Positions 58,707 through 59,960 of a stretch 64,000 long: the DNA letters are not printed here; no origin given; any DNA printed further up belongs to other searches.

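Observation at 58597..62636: Tightly coupled operon: TonB-dependent receptor, His/Met-tailed periplasmic protein, NapH/NosR-like membrane 4Fe-4S protein and Cys-rich mini-protein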

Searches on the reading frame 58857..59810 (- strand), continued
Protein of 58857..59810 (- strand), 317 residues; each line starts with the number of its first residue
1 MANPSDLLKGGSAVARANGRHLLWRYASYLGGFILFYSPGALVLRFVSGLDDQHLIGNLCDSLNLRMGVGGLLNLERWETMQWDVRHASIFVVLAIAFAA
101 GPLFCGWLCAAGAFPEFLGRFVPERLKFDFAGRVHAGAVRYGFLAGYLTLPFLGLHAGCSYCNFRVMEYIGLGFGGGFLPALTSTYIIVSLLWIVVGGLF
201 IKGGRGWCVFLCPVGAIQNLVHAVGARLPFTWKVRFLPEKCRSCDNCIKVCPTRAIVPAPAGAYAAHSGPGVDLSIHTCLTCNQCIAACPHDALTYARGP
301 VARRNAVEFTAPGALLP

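Call 81: search_protein_families(library=pfam, proteins=[L021:11884-12516:+, L021:12516-13523:+, L021:13532-15157:+, L021:15157-16431:+, L021:18003-19646:+, L024:8779-9735:-, L042:4529-5791:+, L020:11363-12964:+, L023:11122-11562:+, L045:3936-5579:+], max_evalue=0.0001)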
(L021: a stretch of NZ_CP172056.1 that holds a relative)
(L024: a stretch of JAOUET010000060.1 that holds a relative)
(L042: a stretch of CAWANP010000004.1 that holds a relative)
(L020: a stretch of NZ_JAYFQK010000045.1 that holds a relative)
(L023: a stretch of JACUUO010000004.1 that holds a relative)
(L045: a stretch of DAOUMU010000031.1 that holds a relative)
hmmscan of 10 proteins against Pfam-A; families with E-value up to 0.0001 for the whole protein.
L021:11884-12516:+ (211 aa): 2 families
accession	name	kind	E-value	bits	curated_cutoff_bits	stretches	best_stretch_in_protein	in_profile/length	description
PF02310.24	B12-binding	-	2.8e-17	63.1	32.1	1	91-193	2-108/121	B12 binding domain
PF02607.22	B12-binding_2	-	2.6e-08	34.4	23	1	3-73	2-71/74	B12 binding domain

L021:12516-13523:+ (336 aa): 1 family
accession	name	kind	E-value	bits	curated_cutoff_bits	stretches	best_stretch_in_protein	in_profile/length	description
PF01208.23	URO-D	-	1.6e-57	195.6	23.9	1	6-333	4-343/346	Uroporphyrinogen decarboxylase (URO-D)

L021:13532-15157:+ (542 aa): 3 families
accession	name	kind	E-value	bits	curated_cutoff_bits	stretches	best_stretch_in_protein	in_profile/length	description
PF14574.11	RACo_C_ter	-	8.6e-74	248.3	27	1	295-536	1-254/261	C-terminal domain of RACo the ASKHA domain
PF17651.6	Raco_middle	-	4.7e-41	140.6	26.8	1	128-293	1-163/163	RACo middle region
PF00111.32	Fer2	-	3.2e-10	40.2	21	1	10-83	6-76/77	2Fe-2S iron-sulfur cluster binding domain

L021:15157-16431:+ (425 aa): 4 families
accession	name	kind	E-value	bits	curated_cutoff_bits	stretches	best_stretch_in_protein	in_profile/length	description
PF02518.31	HATPase_c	-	2.8e-26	92.6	26.4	1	312-417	2-109/111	Histidine kinase-, DNA gyrase B-, and HSP90-like ATPase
PF13185.12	GAF_2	-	9e-10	39.3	28.6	1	91-160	66-136/136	GAF domain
PF00512.31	HisKA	-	1.3e-08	35.2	26.9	1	199-266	3-63/66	His Kinase A (phospho-acceptor) domain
PF01590.32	GAF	-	2.6e-08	34.9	22.4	1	79-159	56-133/133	GAF domain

L021:18003-19646:+ (548 aa): 8 families
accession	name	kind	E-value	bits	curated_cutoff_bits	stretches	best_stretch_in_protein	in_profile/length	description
PF10282.15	Lactonase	-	9.8e-19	68.2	21.7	2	112-267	149-321/344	Lactonase, 7-bladed beta-propeller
PF21783.3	YNCE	-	1.4e-17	64.5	27.1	1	105-242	197-331/339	YNCE-like beta-propeller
PF02239.22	Cytochrom_D1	-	1e-13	51.1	25.5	1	125-237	12-119/368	Cytochrome D1 heme domain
PF18764.7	nos_propeller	-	4.6e-12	46.1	30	1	327-390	1-71/71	Nitrous oxide reductase propeller repeat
PF13473.12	Cupredoxin_1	-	7.6e-09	36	27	1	441-531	17-94/104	Cupredoxin-like domain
PF21959.2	DUF6923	-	9.5e-07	29.3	27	0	104-191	87-171/234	Repeat of unknown function (DUF6923)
PF25174.1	Beta-prop_THOC3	-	3.4e-06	26.7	305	0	153-277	6-128/272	THOC3 beta-propeller domain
PF13970.12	DUF4221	-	6.9e-05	23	23.4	0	115-189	32-112/311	Domain of unknown function (DUF4221)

L024:8779-9735:- (319 aa): 1 family
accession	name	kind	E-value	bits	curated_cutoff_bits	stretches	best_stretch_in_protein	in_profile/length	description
PF13473.12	Cupredoxin_1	-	8.2e-09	35.9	27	1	229-317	21-104/104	Cupredoxin-like domain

L042:4529-5791:+ (421 aa): 2 families
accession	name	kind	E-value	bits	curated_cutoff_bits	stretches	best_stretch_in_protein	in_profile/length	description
PF25470.1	DUF7901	-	1.4e-07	32.1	24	1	117-256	3-161/205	Domain of unknown function (DUF7901)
PF13473.12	Cupredoxin_1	-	8.2e-06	26.2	27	1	327-419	17-104/104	Cupredoxin-like domain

L020:11363-12964:+ (534 aa): 6 families
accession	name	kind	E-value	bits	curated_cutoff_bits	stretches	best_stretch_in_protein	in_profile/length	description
PF17203.10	sCache_3_2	-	6.2e-26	91.6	28.4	1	39-172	4-138/140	Single cache domain 3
PF02518.31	HATPase_c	-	1.1e-21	77.7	26.4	1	424-527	5-110/111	Histidine kinase-, DNA gyrase B-, and HSP90-like ATPase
PF14501.12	HATPase_c_5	-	7.1e-11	42.4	22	1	423-515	4-93/102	GHKL domain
PF14689.11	SPOB_a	-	8.1e-09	35.4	28.1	1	323-371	5-53/62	Sensor_kinase_SpoOB-type, alpha-helical domain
PF00989.32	PAS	-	3.3e-07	30.7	22.6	1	216-313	2-112/113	PAS fold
PF13581.12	HATPase_c_2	-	4e-05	24.1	27.4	0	418-499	25-107/127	Histidine kinase-like ATPase domain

L023:11122-11562:+ (147 aa): 1 family
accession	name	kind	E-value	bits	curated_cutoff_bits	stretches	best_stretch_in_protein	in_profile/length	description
PF14387.11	DUF4418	-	1e-23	84.3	27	1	24-138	2-113/117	Domain of unknown function (DUF4418)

L045:3936-5579:+ (548 aa): 10 families
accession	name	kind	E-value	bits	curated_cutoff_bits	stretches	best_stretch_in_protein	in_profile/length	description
PF00033.24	Cytochrome_B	-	1.8e-16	61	27.2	1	52-229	9-185/189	Cytochrome b/b6/petB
PF13631.11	Cytochrom_B_N_2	-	5.7e-16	59.4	27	1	116-227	4-114/169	Cytochrome b(N-terminal)/b6/petB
PF02662.21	FlpD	-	7.2e-14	52.3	22.3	1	413-495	2-80/123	Methyl-viologen-reducing hydrogenase, delta subunit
PF00037.32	Fer4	-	1.2e-09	38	21.1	1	363-382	5-24/24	4Fe-4S binding domain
PF12838.12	Fer4_7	-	1.5e-09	38.6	27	1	327-380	1-52/52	4Fe-4S dicluster domain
PF13187.11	Fer4_9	-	7.1e-07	29.6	27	1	327-381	1-52/52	4Fe-4S dicluster domain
PF12837.12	Fer4_6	-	7.6e-07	29.2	25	0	321-343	2-24/24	4Fe-4S binding domain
PF13484.11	Fer4_16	-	2.2e-06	28.8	30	0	327-350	1-25/66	4Fe-4S double cluster binding domain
PF14697.11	Fer4_21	-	7.9e-06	26.4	35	1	322-382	2-58/59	4Fe-4S dicluster domain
PF13237.11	Fer4_10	-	5.3e-05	23.5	25.5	0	321-376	2-52/53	4Fe-4S dicluster domain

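Call 90: search_protein_families(library=pfam, proteins=[L017:11201-12187:-, L017:12455-16117:-, L017:16188-17942:-, L017:18058-18729:-, L017:18718-19896:+, L017:20183-20872:-, L017:793-3336:+, L017:3436-4053:+, L012:9508-10302:+, L012:3861-4400:-], max_evalue=0.0001)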
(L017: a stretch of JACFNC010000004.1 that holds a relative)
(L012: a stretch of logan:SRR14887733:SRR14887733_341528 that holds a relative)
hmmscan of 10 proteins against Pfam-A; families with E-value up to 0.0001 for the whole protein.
L017:11201-12187:- (328 aa): 1 family
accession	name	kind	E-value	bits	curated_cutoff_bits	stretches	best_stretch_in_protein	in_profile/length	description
PF04073.20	tRNA_edit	-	1.8e-30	106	25.5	1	189-314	1-123/123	Aminoacyl-tRNA editing domain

L017:12455-16117:- (1220 aa): 4 families
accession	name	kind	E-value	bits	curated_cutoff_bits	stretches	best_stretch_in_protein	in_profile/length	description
PF02538.19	Hydantoinase_B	-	2.2e-207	690.1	26.8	1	704-1219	1-518/519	Hydantoinase B/oxoprolinase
PF01968.24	Hydantoinase_A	-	9.2e-110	366.9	22.9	1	222-505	1-289/291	Hydantoinase/oxoprolinase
PF05378.19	Hydant_A_N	-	7.7e-58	195.5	25.2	1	24-203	2-176/176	Hydantoinase/oxoprolinase N-terminal region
PF19278.4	Hydant_A_C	-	3.7e-06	26.9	21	1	567-678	66-181/193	Hydantoinase/oxoprolinase C-terminal domain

L017:16188-17942:- (584 aa): 3 families
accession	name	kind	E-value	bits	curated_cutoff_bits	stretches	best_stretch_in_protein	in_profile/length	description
PF02239.22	Cytochrom_D1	-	1.4e-157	524.5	25.5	1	186-579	1-368/368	Cytochrome D1 heme domain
PF13442.11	Cytochrome_CBB3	-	5.7e-12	46.2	27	1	76-150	2-68/68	Cytochrome C oxidase, cbb3-type, subunit III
PF00034.26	Cytochrom_C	-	4.4e-06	28.4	21.3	1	80-152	4-88/90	Cytochrome c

L017:18058-18729:- (223 aa): 0 families

L017:18718-19896:+ (392 aa): 0 families

L017:20183-20872:- (229 aa): 0 families

L017:793-3336:+ (847 aa): 7 families
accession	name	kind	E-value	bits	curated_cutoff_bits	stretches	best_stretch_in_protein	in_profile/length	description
PF21320.3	HTH_65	-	1.2e-20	73.9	24.1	1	520-589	4-73/75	Rv2258c-like winged HTH domain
PF13489.12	Methyltransf_23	-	1.1e-12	48.5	27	1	661-781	16-125/164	Methyltransferase domain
PF13649.12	Methyltransf_25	-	8.1e-12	46.1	27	1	671-765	1-97/97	Methyltransferase domain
PF13847.12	Methyltransf_31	-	1.6e-11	44.5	27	1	668-794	4-130/145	Methyltransferase domain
PF08242.18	Methyltransf_12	-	1.8e-11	45.1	30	1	673-766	2-97/98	Methyltransferase domain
PF08241.18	Methyltransf_11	-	2e-09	38.4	21.2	1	673-768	2-94/95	Methyltransferase domain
PF13578.12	Methyltransf_24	-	3.5e-06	28.3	26.3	1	674-768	3-101/105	Methyltransferase domain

L017:3436-4053:+ (205 aa): 1 family
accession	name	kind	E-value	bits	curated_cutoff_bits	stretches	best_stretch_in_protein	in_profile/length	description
PF05016.21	ParE_toxin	-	1.1e-09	39.1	23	1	106-197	2-88/89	ParE toxin of type II toxin-antitoxin system, parDE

L012:9508-10302:+ (264 aa): 2 families
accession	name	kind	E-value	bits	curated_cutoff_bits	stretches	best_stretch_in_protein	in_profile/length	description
PF00254.34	FKBP_C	-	4.9e-38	129.8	21.1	1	53-141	5-94/94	FKBP-type peptidyl-prolyl cis-trans isomerase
PF00581.25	Rhodanese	-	9.2e-13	48.9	22.2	1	155-252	4-101/102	Rhodanese-like domain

L012:3861-4400:- (179 aa): 1 family
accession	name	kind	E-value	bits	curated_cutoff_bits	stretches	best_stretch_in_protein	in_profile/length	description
PF09831.14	DUF2058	-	2.8e-67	226.6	25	1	4-179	1-174/174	Uncharacterized protein conserved in bacteria (DUF2058)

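Call 92: find_encoding_contigs(protein=P0008, flank=7000, max_places=2)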
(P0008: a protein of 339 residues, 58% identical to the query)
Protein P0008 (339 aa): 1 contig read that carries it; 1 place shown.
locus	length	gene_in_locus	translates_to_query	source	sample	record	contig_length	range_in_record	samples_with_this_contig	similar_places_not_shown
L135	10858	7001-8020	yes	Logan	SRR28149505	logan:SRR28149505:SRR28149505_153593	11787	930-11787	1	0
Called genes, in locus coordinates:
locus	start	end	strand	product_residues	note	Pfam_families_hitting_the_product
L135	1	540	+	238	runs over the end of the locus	PF09997:DUF2238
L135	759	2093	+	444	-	-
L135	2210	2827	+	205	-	PF02630:SCO1-SenC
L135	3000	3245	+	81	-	-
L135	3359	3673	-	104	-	PF02627:CMD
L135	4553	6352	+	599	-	PF25183:OMP_b-brl_4 (faint), PF00593:TonB_dep_Rec_b-barrel, PF14905:OMP_b-brl_3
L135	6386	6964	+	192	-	-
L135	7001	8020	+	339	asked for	PF12801:Fer4_5, PF12837:Fer4_6 (faint), PF14697:Fer4_21 (faint), PF12801:Fer4_5 (weak), PF12838:Fer4_7, PF13187:Fer4_9, PF13237:Fer4_10, PF00037:Fer4 (weak), +3 more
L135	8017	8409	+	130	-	-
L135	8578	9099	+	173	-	PF09851:SHOCT (faint)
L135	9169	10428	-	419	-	-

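Call 93: find_encoding_contigs(protein=P0015, flank=7000, max_places=2)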
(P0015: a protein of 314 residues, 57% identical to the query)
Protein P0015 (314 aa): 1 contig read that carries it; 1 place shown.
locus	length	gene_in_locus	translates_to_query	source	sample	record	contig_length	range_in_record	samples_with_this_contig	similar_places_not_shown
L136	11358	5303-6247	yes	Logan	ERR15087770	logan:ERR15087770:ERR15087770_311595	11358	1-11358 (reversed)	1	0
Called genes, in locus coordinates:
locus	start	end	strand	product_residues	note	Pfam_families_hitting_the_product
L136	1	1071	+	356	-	?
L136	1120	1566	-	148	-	PF00011:HSP20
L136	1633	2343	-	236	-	-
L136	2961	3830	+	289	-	PF07730:HisKA_3, PF02518:HATPase_c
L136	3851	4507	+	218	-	PF00072:Response_reg, PF00196:GerE, PF08281:Sigma70_r4_2 (weak)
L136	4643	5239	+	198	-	-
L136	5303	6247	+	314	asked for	PF12801:Fer4_5, PF13484:Fer4_16 (faint), PF12801:Fer4_5 (weak), PF00037:Fer4 (faint), PF13237:Fer4_10, PF12838:Fer4_7, PF13187:Fer4_9, PF12837:Fer4_6 (weak)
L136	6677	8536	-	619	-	PF12729:4HB_MCP_1 (weak), PF00672:HAMP, PF20155:TMP_3 (faint), PF00015:MCPsignal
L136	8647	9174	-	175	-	PF02572:CobA_CobO_BtuR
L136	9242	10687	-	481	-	-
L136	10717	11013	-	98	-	-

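Call 98: search_protein_families(library=pfam, proteins=[L135:759-2093:+], max_evalue=0.001)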
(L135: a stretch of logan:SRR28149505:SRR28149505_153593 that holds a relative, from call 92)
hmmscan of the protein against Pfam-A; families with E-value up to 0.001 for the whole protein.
L135:759-2093:+ (444 aa): 0 families
